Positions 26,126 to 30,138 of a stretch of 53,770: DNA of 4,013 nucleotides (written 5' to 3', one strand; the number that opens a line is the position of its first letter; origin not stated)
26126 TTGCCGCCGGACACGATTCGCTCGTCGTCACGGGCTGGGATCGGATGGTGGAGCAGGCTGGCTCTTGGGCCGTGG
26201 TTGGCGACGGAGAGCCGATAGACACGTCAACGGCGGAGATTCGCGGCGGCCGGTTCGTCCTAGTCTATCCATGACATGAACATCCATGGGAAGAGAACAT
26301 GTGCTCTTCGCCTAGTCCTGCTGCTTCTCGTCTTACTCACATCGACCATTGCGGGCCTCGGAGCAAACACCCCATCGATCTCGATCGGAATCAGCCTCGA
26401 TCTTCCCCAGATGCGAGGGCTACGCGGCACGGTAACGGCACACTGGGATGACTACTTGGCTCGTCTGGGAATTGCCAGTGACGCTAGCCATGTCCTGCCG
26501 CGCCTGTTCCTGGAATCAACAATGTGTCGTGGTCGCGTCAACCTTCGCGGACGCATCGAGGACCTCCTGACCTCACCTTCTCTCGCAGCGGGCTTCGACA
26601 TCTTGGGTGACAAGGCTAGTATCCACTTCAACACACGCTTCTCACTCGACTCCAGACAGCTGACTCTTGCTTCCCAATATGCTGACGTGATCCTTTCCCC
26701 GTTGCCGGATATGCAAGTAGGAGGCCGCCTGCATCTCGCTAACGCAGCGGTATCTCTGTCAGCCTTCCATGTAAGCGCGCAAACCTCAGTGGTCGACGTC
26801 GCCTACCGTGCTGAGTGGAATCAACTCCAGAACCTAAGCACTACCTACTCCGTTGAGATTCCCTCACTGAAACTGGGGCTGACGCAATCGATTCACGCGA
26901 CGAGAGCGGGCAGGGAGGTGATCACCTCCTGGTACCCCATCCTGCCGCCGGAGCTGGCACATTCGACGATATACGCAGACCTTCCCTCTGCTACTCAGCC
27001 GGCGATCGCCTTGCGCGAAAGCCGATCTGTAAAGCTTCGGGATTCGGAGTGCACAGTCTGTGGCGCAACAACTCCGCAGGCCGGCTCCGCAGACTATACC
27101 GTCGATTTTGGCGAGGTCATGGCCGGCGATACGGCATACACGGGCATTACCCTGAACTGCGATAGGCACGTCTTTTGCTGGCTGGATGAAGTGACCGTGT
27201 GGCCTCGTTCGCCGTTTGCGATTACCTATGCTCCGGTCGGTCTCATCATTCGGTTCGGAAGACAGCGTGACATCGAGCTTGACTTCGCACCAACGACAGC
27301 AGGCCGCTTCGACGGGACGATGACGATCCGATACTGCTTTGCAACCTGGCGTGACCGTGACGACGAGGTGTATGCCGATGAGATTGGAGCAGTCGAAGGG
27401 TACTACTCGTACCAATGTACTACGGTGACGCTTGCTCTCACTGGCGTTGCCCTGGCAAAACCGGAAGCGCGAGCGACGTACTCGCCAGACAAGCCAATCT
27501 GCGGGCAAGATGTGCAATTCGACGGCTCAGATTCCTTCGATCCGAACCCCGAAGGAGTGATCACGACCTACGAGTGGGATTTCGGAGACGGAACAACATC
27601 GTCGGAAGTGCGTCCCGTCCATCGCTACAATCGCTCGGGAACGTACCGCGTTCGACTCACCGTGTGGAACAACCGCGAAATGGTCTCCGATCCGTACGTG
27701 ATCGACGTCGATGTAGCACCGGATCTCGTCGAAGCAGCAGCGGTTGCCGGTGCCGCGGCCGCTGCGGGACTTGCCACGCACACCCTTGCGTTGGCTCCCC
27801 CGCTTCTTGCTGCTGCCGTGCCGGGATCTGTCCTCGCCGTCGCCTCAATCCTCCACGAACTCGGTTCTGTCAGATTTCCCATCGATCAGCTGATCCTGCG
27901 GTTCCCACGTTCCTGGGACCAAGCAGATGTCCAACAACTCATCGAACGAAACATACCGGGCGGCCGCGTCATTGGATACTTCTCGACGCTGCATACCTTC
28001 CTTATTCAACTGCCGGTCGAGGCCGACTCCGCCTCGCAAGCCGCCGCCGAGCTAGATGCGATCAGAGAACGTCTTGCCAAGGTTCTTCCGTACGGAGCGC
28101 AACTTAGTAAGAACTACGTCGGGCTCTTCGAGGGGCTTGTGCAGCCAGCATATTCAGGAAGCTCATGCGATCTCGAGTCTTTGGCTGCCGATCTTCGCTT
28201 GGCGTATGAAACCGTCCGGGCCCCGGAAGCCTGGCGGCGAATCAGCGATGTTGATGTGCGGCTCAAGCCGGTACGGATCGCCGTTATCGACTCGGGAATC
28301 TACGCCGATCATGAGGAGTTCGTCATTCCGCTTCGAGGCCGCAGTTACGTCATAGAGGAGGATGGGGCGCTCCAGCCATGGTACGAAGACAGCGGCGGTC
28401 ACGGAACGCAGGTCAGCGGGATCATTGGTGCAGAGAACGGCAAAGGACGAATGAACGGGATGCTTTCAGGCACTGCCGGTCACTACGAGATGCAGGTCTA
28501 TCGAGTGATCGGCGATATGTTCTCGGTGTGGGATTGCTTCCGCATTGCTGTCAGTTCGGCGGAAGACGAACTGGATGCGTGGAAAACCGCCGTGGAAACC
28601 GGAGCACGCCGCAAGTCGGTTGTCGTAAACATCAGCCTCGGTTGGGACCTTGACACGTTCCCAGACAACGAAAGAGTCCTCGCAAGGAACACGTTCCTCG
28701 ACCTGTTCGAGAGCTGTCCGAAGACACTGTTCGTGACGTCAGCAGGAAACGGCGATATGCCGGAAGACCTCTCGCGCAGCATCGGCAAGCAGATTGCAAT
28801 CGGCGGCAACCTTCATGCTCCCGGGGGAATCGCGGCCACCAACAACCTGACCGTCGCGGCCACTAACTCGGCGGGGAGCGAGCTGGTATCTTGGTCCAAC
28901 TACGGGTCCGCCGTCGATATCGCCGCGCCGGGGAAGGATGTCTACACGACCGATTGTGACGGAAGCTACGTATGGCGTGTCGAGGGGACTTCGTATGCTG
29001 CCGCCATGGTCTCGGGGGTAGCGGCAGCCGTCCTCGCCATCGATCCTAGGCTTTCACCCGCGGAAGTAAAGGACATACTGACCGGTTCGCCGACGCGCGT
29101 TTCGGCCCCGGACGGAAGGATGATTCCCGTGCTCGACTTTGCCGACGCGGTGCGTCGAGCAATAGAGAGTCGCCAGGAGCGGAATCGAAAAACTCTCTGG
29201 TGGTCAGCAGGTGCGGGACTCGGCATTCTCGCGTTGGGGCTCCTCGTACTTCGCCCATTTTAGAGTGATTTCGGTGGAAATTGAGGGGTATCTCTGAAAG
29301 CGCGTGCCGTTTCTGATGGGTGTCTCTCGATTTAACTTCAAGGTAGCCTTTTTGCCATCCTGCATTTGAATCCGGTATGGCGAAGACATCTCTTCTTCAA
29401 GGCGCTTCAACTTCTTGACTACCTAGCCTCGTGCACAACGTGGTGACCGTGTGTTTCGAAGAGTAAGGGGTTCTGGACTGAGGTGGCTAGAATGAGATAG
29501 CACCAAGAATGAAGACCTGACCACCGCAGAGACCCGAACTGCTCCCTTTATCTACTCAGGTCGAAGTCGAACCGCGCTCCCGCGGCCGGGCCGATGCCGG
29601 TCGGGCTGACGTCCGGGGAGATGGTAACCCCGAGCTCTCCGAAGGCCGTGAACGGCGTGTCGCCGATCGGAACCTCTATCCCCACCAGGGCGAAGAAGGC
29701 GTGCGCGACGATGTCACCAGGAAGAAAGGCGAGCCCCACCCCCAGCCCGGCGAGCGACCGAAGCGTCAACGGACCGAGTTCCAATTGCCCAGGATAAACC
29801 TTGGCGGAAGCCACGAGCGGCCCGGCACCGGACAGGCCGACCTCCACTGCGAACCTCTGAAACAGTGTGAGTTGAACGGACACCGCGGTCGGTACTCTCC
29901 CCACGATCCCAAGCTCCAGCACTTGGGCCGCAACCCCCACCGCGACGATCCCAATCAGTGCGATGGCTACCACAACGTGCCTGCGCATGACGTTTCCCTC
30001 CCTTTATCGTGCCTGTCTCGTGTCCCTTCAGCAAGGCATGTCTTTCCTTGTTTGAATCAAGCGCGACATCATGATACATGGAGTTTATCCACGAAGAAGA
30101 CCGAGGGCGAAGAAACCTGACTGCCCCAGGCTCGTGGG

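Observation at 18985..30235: Family of same-orientation 70-125 nt repeats that partition about 11 kb into gene cassettes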

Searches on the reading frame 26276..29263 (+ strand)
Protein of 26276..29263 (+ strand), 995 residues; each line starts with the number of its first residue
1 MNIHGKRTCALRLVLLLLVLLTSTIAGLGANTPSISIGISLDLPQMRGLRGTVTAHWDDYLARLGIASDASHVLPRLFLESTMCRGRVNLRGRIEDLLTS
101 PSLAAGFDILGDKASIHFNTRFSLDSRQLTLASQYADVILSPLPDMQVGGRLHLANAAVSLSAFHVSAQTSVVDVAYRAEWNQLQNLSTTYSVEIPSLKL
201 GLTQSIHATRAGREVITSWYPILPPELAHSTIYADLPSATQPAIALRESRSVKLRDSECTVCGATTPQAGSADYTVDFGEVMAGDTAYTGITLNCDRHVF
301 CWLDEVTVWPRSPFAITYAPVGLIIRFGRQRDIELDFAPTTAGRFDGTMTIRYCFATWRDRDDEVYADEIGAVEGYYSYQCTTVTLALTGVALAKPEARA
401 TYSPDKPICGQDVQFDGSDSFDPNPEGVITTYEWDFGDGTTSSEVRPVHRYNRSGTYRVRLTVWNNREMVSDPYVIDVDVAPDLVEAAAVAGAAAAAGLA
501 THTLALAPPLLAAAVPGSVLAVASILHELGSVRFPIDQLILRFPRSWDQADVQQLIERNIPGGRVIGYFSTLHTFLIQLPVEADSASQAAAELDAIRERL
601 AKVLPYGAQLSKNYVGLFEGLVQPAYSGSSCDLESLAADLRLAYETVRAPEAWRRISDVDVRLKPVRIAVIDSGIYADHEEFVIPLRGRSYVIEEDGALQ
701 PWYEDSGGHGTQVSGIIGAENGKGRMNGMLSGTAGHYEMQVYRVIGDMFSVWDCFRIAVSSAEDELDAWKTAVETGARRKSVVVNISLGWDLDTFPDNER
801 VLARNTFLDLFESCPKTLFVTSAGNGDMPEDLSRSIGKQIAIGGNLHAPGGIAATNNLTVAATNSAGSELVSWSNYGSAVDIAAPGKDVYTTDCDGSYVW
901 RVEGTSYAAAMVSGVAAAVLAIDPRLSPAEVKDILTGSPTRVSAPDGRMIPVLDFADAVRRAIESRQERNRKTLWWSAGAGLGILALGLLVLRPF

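Call 13: search_protein_families(library=pfam, proteins=[window:26276-29263:+], max_evalue=0.01)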
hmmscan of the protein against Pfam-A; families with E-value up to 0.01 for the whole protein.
window:26276-29263:+ (995 aa): 3 families
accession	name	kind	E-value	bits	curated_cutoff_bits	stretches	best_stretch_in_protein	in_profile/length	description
PF00082.27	Peptidase_S8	-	7.4e-29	101.4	21.8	1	666-936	4-270/288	Subtilase family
PF18911.6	PKD_4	-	3.2e-18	66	27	1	395-469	3-74/85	PKD domain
PF00801.26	PKD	-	6.3e-14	52.2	23.5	1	410-477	14-79/80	PKD domain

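Call 98: search_protein_families(library=padloc, proteins=[window:26276-29263:+], max_evalue=0.001)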
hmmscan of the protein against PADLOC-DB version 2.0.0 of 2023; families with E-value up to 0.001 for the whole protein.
window:26276-29263:+ (995 aa): 2 families
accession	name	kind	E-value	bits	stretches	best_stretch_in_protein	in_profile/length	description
PDLC03014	subtilase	-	8.1e-19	66.4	1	664-939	172-375/391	-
PDLC02197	IetS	-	0.00018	17.9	0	666-828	259-398/749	-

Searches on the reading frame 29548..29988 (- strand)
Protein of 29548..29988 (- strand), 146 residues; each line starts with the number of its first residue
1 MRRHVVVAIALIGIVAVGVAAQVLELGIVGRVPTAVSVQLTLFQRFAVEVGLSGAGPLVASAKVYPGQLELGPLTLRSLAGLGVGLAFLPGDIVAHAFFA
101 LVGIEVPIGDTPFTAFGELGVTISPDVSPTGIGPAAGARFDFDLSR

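Call 14: search_protein_families(library=pfam, proteins=[window:29548-29988:-], max_evalue=0.01)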
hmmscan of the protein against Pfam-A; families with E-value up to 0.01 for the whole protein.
window:29548-29988:- (146 aa): 0 families

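Call 20: find_encoding_contigs(protein=window:29548-29988:-, flank=10000, max_places=10)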
Protein window:29548-29988:- (146 aa): 4 contigs read that carry it; 4 places shown.
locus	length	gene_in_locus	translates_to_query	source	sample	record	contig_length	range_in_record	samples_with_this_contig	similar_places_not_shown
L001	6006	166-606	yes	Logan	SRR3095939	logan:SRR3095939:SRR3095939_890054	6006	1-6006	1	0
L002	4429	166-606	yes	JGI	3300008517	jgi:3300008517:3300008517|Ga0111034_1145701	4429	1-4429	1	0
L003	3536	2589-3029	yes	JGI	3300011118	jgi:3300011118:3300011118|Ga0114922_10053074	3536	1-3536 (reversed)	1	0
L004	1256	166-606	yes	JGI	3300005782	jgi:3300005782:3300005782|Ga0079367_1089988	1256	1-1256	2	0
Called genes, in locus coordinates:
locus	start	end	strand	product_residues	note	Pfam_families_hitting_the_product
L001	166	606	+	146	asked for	-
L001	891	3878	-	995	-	PF00801:PKD, PF18911:PKD_4, PF00082:Peptidase_S8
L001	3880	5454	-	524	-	-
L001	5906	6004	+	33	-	?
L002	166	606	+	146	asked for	-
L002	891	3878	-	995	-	PF00801:PKD, PF18911:PKD_4, PF00082:Peptidase_S8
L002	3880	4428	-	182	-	?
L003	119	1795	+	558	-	PF13576:Pentapeptide_3 (weak), PF07885:Ion_trans_2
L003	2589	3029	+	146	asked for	-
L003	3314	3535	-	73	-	?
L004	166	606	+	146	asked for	-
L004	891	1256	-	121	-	?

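Call 83: search_protein_families(library=ncbifam, proteins=[window:29548-29988:-], max_evalue=0.01)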
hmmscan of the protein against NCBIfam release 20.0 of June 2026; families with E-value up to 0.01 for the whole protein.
window:29548-29988:- (146 aa): 0 families

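Call 98: search_protein_families(library=padloc, proteins=[window:29548-29988:-], max_evalue=0.001)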
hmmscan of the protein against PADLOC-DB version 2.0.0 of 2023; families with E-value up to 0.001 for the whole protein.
window:29548-29988:- (146 aa): 0 families
